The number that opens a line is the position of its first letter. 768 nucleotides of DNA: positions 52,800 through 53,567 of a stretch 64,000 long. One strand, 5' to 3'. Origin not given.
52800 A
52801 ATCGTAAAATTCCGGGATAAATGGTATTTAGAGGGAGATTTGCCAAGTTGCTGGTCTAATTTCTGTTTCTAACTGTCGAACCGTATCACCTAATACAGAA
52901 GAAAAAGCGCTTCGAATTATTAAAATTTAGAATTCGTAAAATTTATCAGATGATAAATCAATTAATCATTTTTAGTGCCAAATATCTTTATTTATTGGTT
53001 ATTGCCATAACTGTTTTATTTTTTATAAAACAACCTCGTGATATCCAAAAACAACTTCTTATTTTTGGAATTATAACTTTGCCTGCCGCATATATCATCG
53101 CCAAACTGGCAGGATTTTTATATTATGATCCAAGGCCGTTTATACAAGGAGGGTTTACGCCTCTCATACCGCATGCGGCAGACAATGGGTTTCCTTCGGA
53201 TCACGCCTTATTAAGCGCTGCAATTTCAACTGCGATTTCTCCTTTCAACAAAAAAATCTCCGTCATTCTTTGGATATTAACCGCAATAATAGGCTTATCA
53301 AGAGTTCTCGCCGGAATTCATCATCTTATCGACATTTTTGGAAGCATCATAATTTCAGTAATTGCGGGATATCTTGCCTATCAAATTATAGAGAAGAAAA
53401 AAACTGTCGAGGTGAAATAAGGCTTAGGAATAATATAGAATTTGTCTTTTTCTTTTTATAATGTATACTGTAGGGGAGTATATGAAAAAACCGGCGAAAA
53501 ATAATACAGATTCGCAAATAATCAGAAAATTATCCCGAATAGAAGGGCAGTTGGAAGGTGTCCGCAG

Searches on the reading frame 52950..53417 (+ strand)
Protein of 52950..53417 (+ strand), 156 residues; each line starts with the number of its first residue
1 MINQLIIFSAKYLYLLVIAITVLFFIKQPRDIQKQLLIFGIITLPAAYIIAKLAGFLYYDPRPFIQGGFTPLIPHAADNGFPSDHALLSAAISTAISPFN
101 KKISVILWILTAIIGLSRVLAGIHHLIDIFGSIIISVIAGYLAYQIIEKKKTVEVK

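Call 16: search_protein_families(library=pfam, proteins=[window:52950-53417:+], max_evalue=0.01)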
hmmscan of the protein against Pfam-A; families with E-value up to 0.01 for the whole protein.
window:52950-53417:+ (156 aa): 3 families
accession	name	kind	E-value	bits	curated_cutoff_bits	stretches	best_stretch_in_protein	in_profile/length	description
PF01569.27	PAP2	-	2.2e-15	57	27.2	1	44-150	9-128/130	PAP2 superfamily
PF14378.12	PAP2_3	-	0.00015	22.1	27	1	81-141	127-189/190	PAP2 superfamily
PF14360.12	PAP2_C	-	0.0032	18.5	27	1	95-139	23-68/74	PAP2 superfamily C-terminal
